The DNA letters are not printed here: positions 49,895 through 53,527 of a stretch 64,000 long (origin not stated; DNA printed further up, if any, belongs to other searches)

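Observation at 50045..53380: Giant three-module membrane protein: flippase-like domain, DUF2079 and an alpha/beta-hydrolase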

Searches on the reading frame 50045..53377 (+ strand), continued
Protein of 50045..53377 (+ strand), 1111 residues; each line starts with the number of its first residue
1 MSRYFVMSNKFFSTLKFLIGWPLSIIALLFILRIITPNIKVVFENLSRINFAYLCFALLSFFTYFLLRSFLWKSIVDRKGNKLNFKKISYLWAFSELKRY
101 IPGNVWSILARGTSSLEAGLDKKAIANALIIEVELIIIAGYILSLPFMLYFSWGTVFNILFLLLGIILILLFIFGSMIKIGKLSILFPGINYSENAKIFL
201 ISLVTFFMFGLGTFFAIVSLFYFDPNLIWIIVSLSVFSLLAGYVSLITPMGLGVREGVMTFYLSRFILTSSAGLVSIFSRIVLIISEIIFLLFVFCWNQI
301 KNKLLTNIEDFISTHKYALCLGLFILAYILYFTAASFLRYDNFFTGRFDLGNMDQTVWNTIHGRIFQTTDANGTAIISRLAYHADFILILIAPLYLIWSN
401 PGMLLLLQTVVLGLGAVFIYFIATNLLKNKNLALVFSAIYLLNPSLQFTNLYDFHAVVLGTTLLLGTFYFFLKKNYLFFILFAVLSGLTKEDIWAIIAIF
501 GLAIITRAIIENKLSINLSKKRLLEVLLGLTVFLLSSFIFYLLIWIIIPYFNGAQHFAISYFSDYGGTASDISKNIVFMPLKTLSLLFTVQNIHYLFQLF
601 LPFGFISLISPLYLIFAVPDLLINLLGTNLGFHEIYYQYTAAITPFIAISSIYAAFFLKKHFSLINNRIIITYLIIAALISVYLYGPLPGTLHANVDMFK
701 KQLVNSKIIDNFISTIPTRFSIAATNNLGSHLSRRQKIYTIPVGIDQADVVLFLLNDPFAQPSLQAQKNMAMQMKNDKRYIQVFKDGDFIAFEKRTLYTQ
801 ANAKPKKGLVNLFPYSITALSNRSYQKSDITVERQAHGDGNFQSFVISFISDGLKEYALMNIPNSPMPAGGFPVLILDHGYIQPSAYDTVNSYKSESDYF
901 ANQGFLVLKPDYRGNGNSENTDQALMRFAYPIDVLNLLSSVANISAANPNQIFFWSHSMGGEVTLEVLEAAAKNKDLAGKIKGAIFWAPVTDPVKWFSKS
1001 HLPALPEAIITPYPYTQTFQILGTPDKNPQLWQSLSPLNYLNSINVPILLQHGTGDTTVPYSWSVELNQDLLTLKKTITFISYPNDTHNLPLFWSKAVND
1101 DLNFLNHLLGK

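Call 9: find_homologous_proteins(query=window:50045-53377:+, max_evalue=0.00001)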
Query window:50045-53377:+ (1111 aa): 732 proteins with E <= 0.00001 among 8000 candidates; the best 120 are listed.
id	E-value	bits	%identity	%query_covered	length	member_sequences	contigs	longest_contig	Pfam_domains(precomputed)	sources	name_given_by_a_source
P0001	0.0e+0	1940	78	99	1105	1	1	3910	PF00326.28,PF09852.16,PF00561.27,PF03706.19,PF12146.16,PF20434.6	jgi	-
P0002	0.0e+0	1937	79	99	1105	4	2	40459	PF00326.28,PF07859.20,PF09852.16,PF00561.27,PF12146.16,PF20434.6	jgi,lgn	jgi:uncharacterized membrane protein/pimeloyl-ACP methyl ester carboxylesterase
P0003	0.0e+0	1912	76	99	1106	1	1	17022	PF00326.28,PF09852.16,PF12146.16,PF20434.6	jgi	jgi:uncharacterized membrane protein/fermentation-respiration switch protein FrsA (DUF1100 family)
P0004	0.0e+0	1908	77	99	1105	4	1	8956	PF00326.28,PF09852.16,PF03706.19,PF12146.16,PF20434.6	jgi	-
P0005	0.0e+0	1906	77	99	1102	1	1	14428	PF00326.28,PF09852.16,PF00561.27,PF03706.19,PF12146.16,PF20434.6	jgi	-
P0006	0.0e+0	1797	99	77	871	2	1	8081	PF09852.16,PF03706.19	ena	-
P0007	0.0e+0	1784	73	99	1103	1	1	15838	PF00326.28,PF09852.16,PF12146.16,PF20434.6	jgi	-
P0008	0.0e+0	1777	72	99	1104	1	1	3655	PF00326.28,PF09852.16,PF00561.27,PF03706.19,PF12146.16,PF20434.6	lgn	-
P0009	0.0e+0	1732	70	99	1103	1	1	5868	PF00326.28,PF09852.16,PF00561.27,PF03706.19,PF12146.16,PF20434.6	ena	-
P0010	0.0e+0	1719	70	99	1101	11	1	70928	PF00326.28,PF07859.20,PF09852.16,PF12146.16,PF20434.6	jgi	jgi:uncharacterized membrane protein/fermentation-respiration switch protein FrsA (DUF1100 family)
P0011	0.0e+0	1680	71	93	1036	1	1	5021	PF00326.28,PF09852.16,PF00561.27,PF12146.16,PF20434.6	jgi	jgi:uncharacterized membrane protein/fermentation-respiration switch protein FrsA (DUF1100 family)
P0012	0.0e+0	1443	59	99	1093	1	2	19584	PF00326.28,PF01738.25,PF09852.16,PF00561.27,PF12146.16,PF20434.6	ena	-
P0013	0.0e+0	1401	59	99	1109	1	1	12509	PF00326.28,PF09852.16,PF12146.16,PF02230.23,PF20434.6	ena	-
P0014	0.0e+0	1376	58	99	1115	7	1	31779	PF00326.28,PF09852.16,PF00561.27,PF03706.19,PF12146.16,PF20434.6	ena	-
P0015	0.0e+0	1371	58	99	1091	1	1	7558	PF00326.28,PF09852.16,PF00561.27,PF12146.16,PF20434.6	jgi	jgi:uncharacterized membrane protein/pimeloyl-ACP methyl ester carboxylesterase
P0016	0.0e+0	1348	74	72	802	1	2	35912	PF00326.28,PF09852.16,PF00561.27,PF12146.16,PF20434.6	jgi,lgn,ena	jgi:uncharacterized membrane protein/pimeloyl-ACP methyl ester carboxylesterase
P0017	0.0e+0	1345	56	99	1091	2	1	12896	PF00326.28,PF09852.16,PF00561.27,PF12146.16,PF20434.6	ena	-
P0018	0.0e+0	1343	73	72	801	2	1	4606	PF00326.28,PF09852.16,PF00561.27,PF12146.16,PF02230.23,PF20434.6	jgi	jgi:uncharacterized membrane protein/pimeloyl-ACP methyl ester carboxylesterase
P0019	0.0e+0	1342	56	99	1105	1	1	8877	PF00326.28,PF09852.16,PF00561.27,PF03706.19,PF12146.16,PF20434.6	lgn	-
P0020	0.0e+0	1337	56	99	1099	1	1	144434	PF00326.28,PF07859.20,PF01738.25,PF09852.16,PF07224.18,PF00561.27,PF12146.16,PF20434.6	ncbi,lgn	-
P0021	0.0e+0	1335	73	72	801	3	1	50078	PF00326.28,PF09852.16,PF12146.16,PF20434.6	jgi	jgi:uncharacterized membrane protein/fermentation-respiration switch protein FrsA (DUF1100 family)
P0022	0.0e+0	1332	72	72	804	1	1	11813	PF00326.28,PF01738.25,PF09852.16,PF00561.27,PF12146.16,PF20434.6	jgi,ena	-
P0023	0.0e+0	1329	73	72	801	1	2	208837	PF00326.28,PF09852.16,PF00561.27,PF12146.16,PF20434.6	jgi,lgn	jgi:uncharacterized membrane protein/pimeloyl-ACP methyl ester carboxylesterase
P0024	0.0e+0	1321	55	99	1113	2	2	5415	PF00326.28,PF01738.25,PF09852.16,PF07224.18,PF00561.27,PF12146.16,PF20434.6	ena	-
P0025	0.0e+0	1318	72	72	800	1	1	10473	PF00326.28,PF09852.16,PF00561.27,PF12146.16,PF20434.6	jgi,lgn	jgi:uncharacterized membrane protein/pimeloyl-ACP methyl ester carboxylesterase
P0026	0.0e+0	1315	72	72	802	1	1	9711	PF00326.28,PF01738.25,PF09852.16,PF00561.27,PF12146.16,PF02230.23,PF20434.6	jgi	jgi:uncharacterized membrane protein/pimeloyl-ACP methyl ester carboxylesterase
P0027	0.0e+0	1315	54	99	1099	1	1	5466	PF00326.28,PF01738.25,PF09852.16,PF00561.27,PF12146.16,PF20434.6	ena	-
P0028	0.0e+0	1314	71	72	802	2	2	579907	PF00326.28,PF09852.16,PF00561.27,PF12146.16,PF20434.6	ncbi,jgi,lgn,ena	ncbi:MAG: DUF2079 domain-containing protein [Candidatus Levyibacteriota bacterium]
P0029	0.0e+0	1305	71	72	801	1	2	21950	PF00326.28,PF09852.16,PF12146.16,PF20434.6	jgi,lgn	jgi:uncharacterized membrane protein/fermentation-respiration switch protein FrsA (DUF1100 family)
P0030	0.0e+0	1301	55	99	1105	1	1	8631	PF00326.28,PF07859.20,PF12697.14,PF09852.16,PF00561.27,PF03706.19,PF12146.16,PF20434.6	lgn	-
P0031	0.0e+0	1298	53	99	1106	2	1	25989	PF00326.28,PF07859.20,PF01738.25,PF09852.16,PF00561.27,PF12146.16,PF02230.23,PF20434.6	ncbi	-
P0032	0.0e+0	1297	69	72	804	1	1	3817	PF02129.25,PF00326.28,PF12697.14,PF09852.16,PF00561.27,PF12146.16,PF20434.6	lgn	-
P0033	0.0e+0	1293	53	99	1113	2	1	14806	PF02129.25,PF00326.28,PF05448.19,PF01738.25,PF09852.16,PF07224.18,PF00561.27,PF12146.16,PF20434.6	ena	-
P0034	0.0e+0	1286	71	72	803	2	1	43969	PF00326.28,PF09852.16,PF00561.27,PF12146.16,PF20434.6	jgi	jgi:uncharacterized membrane protein/pimeloyl-ACP methyl ester carboxylesterase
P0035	0.0e+0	1285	54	99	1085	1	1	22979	PF02129.25,PF00326.28,PF09852.16,PF00561.27,PF12146.16,PF20434.6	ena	-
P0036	0.0e+0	1279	70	72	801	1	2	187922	PF00326.28,PF09852.16,PF12146.16,PF20434.6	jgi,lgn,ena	-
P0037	0.0e+0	1269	53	99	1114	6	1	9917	PF00326.28,PF01738.25,PF09852.16,PF00561.27,PF03706.19,PF12146.16,PF20434.6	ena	-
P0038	0.0e+0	1267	69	71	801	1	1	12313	PF00326.28,PF09852.16,PF00561.27,PF12146.16,PF20434.6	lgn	-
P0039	0.0e+0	1267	53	100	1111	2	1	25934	PF00326.28,PF09852.16,PF00561.27,PF12146.16,PF20434.6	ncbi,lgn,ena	-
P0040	0.0e+0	1263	66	74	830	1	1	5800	PF00326.28,PF09852.16,PF12146.16,PF20434.6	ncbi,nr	ncbi:MAG TPA: DUF2079 domain-containing protein, partial [Candidatus Sulfotelmatobacter sp.]|nr:DUF2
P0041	0.0e+0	1262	53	99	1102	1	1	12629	PF00326.28,PF09852.16,PF07224.18,PF00561.27,PF03706.19,PF12146.16,PF20434.6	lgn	-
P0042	0.0e+0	1261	53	99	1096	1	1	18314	PF00326.28,PF07859.20,PF12697.14,PF01738.25,PF09852.16,PF07224.18,PF00561.27,PF03706.19,PF12146.16,PF20434.6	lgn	-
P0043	0.0e+0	1253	55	93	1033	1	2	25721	PF02129.25,PF00326.28,PF07859.20,PF01738.25,PF09852.16,PF05990.19,PF07224.18,PF00561.27,PF12146.16,PF20434.6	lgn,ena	-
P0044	0.0e+0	1250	53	99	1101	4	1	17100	PF02129.25,PF00326.28,PF12697.14,PF01738.25,PF09852.16,PF00561.27,PF03706.19,PF12146.16,PF20434.6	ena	-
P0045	0.0e+0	1250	53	99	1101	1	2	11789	PF02129.25,PF00326.28,PF07859.20,PF01738.25,PF09852.16,PF05990.19,PF07224.18,PF00561.27,PF03706.19,PF12146.16,PF20434.6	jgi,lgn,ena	-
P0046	0.0e+0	1249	68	72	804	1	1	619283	PF00326.28,PF12697.14,PF09852.16,PF00561.27,PF12146.16,PF20434.6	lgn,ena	-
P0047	0.0e+0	1239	51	99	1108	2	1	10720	PF00326.28,PF09852.16,PF07224.18,PF00561.27,PF03706.19,PF12146.16,PF20434.6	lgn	-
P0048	0.0e+0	1237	52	99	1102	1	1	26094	PF00326.28,PF07859.20,PF01738.25,PF09852.16,PF00561.27,PF03706.19,PF12146.16,PF20434.6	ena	-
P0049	0.0e+0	1236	52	99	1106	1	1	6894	PF00326.28,PF09852.16,PF00561.27,PF03706.19,PF12146.16,PF20434.6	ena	-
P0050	0.0e+0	1232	53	99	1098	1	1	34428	PF02129.25,PF00326.28,PF12697.14,PF01738.25,PF09852.16,PF00561.27,PF12146.16,PF20434.6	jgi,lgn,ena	-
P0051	0.0e+0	1232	52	99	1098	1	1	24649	PF00326.28,PF01738.25,PF09852.16,PF00561.27,PF12146.16,PF20434.6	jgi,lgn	jgi:uncharacterized membrane protein/uncharacterized membrane protein YbhN (UPF0104 family)/dienelac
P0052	0.0e+0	1229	53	99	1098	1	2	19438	PF02129.25,PF00326.28,PF01738.25,PF09852.16,PF00561.27,PF12146.16,PF20434.6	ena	-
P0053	0.0e+0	1225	52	99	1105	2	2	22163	PF00326.28,PF09852.16,PF00561.27,PF03706.19,PF12146.16,PF20434.6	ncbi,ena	-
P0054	0.0e+0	1220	51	99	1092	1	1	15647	PF02129.25,PF00326.28,PF07859.20,PF12697.14,PF01738.25,PF09852.16,PF07224.18,PF00561.27,PF03706.19,PF12146.16,PF20434.6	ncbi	-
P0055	0.0e+0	1219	52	99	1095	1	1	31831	PF02129.25,PF00326.28,PF07859.20,PF01738.25,PF09852.16,PF00561.27,PF03706.19,PF12146.16,PF20434.6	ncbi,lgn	-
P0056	0.0e+0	1214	67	72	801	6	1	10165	PF02129.25,PF00326.28,PF12697.14,PF01738.25,PF09852.16,PF00561.27,PF12146.16,PF20434.6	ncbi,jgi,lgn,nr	ncbi:MAG TPA: alpha/beta fold hydrolase [Patescibacteria group bacterium]|nr:alpha/beta fold hydrola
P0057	0.0e+0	1211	51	99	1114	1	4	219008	PF02129.25,PF00326.28,PF01738.25,PF09852.16,PF00561.27,PF03706.19,PF12146.16,PF20434.6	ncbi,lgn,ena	-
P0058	0.0e+0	1210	52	98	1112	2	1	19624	PF00326.28,PF09852.16,PF00561.27,PF03706.19,PF12146.16,PF20434.6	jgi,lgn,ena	-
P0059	0.0e+0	1207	52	99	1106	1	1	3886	PF00326.28,PF01738.25,PF09852.16,PF00561.27,PF03706.19,PF12146.16,PF20434.6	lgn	-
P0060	0.0e+0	1205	67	72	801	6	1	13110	PF00326.28,PF01738.25,PF09852.16,PF12146.16,PF20434.6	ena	-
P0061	0.0e+0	1205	65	72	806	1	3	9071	PF02129.25,PF00326.28,PF07859.20,PF12697.14,PF01738.25,PF09852.16,PF00561.27,PF12146.16,PF20434.6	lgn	-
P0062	0.0e+0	1200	50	99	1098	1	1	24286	PF02129.25,PF00326.28,PF01738.25,PF09852.16,PF00561.27,PF12146.16,PF20434.6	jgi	jgi:uncharacterized membrane protein/pimeloyl-ACP methyl ester carboxylesterase/uncharacterized memb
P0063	0.0e+0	1199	52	99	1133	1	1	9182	PF00326.28,PF09852.16,PF07224.18,PF00561.27,PF03706.19,PF12146.16,PF20434.6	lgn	-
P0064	0.0e+0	1198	65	72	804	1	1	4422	PF00326.28,PF01738.25,PF09852.16,PF00561.27,PF12146.16,PF20434.6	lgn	-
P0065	0.0e+0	1196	51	99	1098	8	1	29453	PF00326.28,PF01738.25,PF09852.16,PF00561.27,PF12146.16,PF20434.6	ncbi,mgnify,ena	ncbi:MAG: alpha/beta fold hydrolase [Patescibacteria group bacterium]|mgnify:FL=1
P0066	0.0e+0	1195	51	98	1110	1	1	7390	PF00326.28,PF01738.25,PF09852.16,PF07224.18,PF00561.27,PF12146.16,PF20434.6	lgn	-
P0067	0.0e+0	1189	51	99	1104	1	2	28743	PF02129.25,PF00326.28,PF01738.25,PF09852.16,PF00561.27,PF12146.16,PF20434.6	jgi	-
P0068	0.0e+0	1188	51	99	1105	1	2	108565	PF02129.25,PF00326.28,PF01738.25,PF09852.16,PF00561.27,PF03706.19,PF12146.16,PF20434.6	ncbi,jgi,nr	ncbi:alpha/beta fold hydrolase [Candidatus Microgenomates bacterium]|nr:MAG: alpha/beta fold hydrola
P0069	0.0e+0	1188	50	98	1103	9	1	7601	PF02129.25,PF00326.28,PF07859.20,PF01738.25,PF09852.16,PF00561.27,PF03706.19,PF12146.16,PF02230.23,PF20434.6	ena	-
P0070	0.0e+0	1188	65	72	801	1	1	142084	PF02129.25,PF00326.28,PF12697.14,PF01738.25,PF09852.16,PF00561.27,PF12146.16,PF20434.6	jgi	jgi:uncharacterized membrane protein/alpha-beta hydrolase superfamily lysophospholipase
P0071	0.0e+0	1183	51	99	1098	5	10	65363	PF02129.25,PF00326.28,PF09852.16,PF00561.27,PF12146.16,PF20434.6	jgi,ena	-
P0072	0.0e+0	1183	51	99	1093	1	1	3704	PF02129.25,PF00326.28,PF01738.25,PF09852.16,PF00561.27,PF12146.16,PF20434.6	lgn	-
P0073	0.0e+0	1181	51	99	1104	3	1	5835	PF02129.25,PF00326.28,PF01738.25,PF09852.16,PF00561.27,PF12146.16,PF20434.6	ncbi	-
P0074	0.0e+0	1180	51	99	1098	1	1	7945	PF02129.25,PF00326.28,PF12697.14,PF01738.25,PF09852.16,PF00561.27,PF12146.16,PF20434.6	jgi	jgi:uncharacterized membrane protein/uncharacterized membrane protein YbhN (UPF0104 family)/esterase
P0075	0.0e+0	1177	50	98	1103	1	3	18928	PF00326.28,PF01738.25,PF09852.16,PF00561.27,PF03706.19,PF12146.16,PF20434.6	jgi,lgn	-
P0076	0.0e+0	1175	51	99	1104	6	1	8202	PF02129.25,PF00326.28,PF01738.25,PF09852.16,PF00561.27,PF03706.19,PF12146.16,PF20434.6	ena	-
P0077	0.0e+0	1167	50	98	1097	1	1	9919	PF07859.20,PF01738.25,PF09852.16,PF00561.27,PF12146.16,PF02129.25,PF00326.28,PF12697.14,PF07224.18,PF03706.19,PF02230.23,PF20434.6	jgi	jgi:uncharacterized membrane protein/pimeloyl-ACP methyl ester carboxylesterase/uncharacterized memb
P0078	0.0e+0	1166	64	73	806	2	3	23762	PF00326.28,PF01738.25,PF09852.16,PF00561.27,PF12146.16,PF20434.6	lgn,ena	-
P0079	0.0e+0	1163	50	99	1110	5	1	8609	PF02129.25,PF00326.28,PF01738.25,PF09852.16,PF00561.27,PF12146.16,PF20434.6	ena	-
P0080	0.0e+0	1152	50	99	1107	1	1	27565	PF02129.25,PF00326.28,PF01738.25,PF09852.16,PF00561.27,PF03706.19,PF12146.16,PF20434.6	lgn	-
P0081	0.0e+0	1145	49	99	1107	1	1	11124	PF02129.25,PF00326.28,PF12697.14,PF01738.25,PF09852.16,PF07224.18,PF00561.27,PF03706.19,PF12146.16,PF20434.6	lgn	-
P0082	0.0e+0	1141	62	72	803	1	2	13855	PF00326.28,PF01738.25,PF09852.16,PF00561.27,PF12146.16,PF20434.6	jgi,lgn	jgi:uncharacterized membrane protein/alpha-beta hydrolase superfamily lysophospholipase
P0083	0.0e+0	1132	51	93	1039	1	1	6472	PF00326.28,PF09852.16,PF07224.18,PF00561.27,PF12146.16,PF02230.23,PF20434.6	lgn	-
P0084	0.0e+0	1129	64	72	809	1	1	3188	PF09852.16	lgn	-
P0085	0.0e+0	1124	52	93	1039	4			PF09852.16,PF00561.27,PF12146.16,PF20434.6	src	-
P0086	0.0e+0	1103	55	82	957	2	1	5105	PF02129.25,PF00326.28,PF12697.14,PF01738.25,PF09852.16,PF07224.18,PF00561.27,PF12146.16,PF20434.6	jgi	-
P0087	0.0e+0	1078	60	72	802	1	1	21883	PF02129.25,PF00326.28,PF01738.25,PF09852.16,PF00561.27,PF12146.16,PF20434.6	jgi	-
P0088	0.0e+0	1077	56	79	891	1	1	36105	PF00326.28,PF12697.14,PF01738.25,PF09852.16,PF00561.27,PF12146.16,PF20434.6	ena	-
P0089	0.0e+0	1075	62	68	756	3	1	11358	PF00326.28,PF01738.25,PF09852.16,PF00561.27,PF12146.16,PF20434.6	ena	-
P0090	0.0e+0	1057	47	99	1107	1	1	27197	PF00326.28,PF01738.25,PF09852.16,PF12146.16,PF20434.6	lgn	-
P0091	0.0e+0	1051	46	99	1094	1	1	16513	PF00326.28,PF01738.25,PF09852.16,PF12146.16,PF20434.6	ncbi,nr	ncbi:MAG TPA: DUF2079 domain-containing protein [Candidatus Saccharimonadales bacterium]|nr:DUF2079 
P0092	0.0e+0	1040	48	95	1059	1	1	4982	PF00326.28,PF07859.20,PF01738.25,PF09852.16,PF07224.18,PF00561.27,PF12146.16,PF02230.23,PF20434.6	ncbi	-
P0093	0.0e+0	1037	63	65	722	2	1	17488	PF00326.28,PF01738.25,PF09852.16,PF00561.27,PF12146.16,PF20434.6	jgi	jgi:uncharacterized protein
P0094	0.0e+0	1034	45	99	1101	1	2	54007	PF00326.28,PF09852.16,PF12146.16,PF20434.6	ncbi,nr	ncbi:MAG TPA: DUF2079 domain-containing protein [Candidatus Saccharimonadales bacterium]|nr:DUF2079 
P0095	0.0e+0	1033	57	72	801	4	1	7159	PF02129.25,PF00326.28,PF01738.25,PF09852.16,PF00561.27,PF12146.16,PF20434.6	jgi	-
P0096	0.0e+0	1028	45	99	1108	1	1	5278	PF00326.28,PF01738.25,PF09852.16,PF12146.16,PF20434.6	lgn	-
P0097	0.0e+0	1023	45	99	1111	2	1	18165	PF00326.28,PF07859.20,PF01738.25,PF09852.16,PF12146.16,PF20434.6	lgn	-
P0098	0.0e+0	1023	45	99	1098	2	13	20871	PF00326.28,PF01738.25,PF09852.16,PF03706.19,PF12146.16,PF20434.6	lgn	-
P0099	0.0e+0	1015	57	72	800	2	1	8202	PF02129.25,PF00326.28,PF12697.14,PF01738.25,PF09852.16,PF00561.27,PF12146.16,PF20434.6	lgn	-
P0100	3.6e-295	1000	59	70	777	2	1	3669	PF00326.28,PF01738.25,PF09852.16,PF00561.27,PF12146.16,PF20434.6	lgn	-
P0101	1.0e-294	999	44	99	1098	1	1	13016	PF00326.28,PF01738.25,PF09852.16,PF03706.19,PF12146.16,PF20434.6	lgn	-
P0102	3.2e-292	991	44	99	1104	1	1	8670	PF02129.25,PF00326.28,PF01738.25,PF09852.16,PF00561.27,PF12146.16,PF02230.23,PF20434.6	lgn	-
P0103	8.7e-292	989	44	99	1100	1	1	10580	PF00326.28,PF01738.25,PF09852.16,PF00561.27,PF03706.19,PF12146.16,PF20434.6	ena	-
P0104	9.0e-292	989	44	99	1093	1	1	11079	PF00326.28,PF01738.25,PF09852.16,PF00561.27,PF03706.19,PF12146.16,PF20434.6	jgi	jgi:uncharacterized membrane protein/alpha-beta hydrolase superfamily lysophospholipase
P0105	1.5e-290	985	43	99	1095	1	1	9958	PF00326.28,PF09852.16,PF12146.16,PF20434.6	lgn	-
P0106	1.1e-289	982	55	71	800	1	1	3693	PF00326.28,PF01738.25,PF09852.16,PF00561.27,PF12146.16,PF20434.6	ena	-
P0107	3.6e-287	974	44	99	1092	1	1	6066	PF02129.25,PF00326.28,PF01738.25,PF09852.16,PF03706.19,PF12146.16,PF20434.6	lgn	-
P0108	1.9e-286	972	43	99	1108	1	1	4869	PF00326.28,PF01738.25,PF09852.16,PF03706.19,PF12146.16,PF20434.6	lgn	-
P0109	1.5e-285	969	46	94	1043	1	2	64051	PF02129.25,PF00326.28,PF01738.25,PF09852.16,PF00561.27,PF12146.16,PF20434.6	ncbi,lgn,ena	-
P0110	1.5e-285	969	45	93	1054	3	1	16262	PF02129.25,PF00326.28,PF05448.19,PF01738.25,PF09852.16,PF07224.18,PF00561.27,PF12146.16,PF20434.6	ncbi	-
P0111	3.0e-285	968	45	99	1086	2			PF00326.28,PF01738.25,PF09852.16,PF07224.18,PF00561.27,PF03706.19,PF12146.16,PF20434.6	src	-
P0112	8.7e-283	959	43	99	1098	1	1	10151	PF00326.28,PF01738.25,PF09852.16,PF00561.27,PF03706.19,PF12146.16,PF20434.6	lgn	-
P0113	2.7e-282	958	45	93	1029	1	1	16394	PF00326.28,PF01738.25,PF09852.16,PF07224.18,PF12146.16,PF20434.6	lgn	-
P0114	4.8e-279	947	56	71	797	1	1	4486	PF09852.16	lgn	-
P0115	1.9e-276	938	45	94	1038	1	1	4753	PF02129.25,PF00326.28,PF09852.16,PF12146.16,PF20434.6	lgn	-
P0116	1.1e-275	936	54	72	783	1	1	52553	PF02129.25,PF00326.28,PF12697.14,PF01738.25,PF09852.16,PF00561.27,PF12146.16,PF20434.6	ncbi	-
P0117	1.1e-275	936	44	99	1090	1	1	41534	PF02129.25,PF00326.28,PF01738.25,PF09852.16,PF12146.16,PF20434.6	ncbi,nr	ncbi:MAG TPA: DUF2079 domain-containing protein [Patescibacteria group bacterium]|nr:DUF2079 domain-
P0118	1.6e-275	935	44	99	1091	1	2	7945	PF00326.28,PF09852.16,PF20434.6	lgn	-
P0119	2.9e-268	911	54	71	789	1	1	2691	PF09852.16,PF03706.19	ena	-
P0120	4.0e-268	911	44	92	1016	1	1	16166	PF00326.28,PF09852.16,PF12146.16,PF20434.6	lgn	-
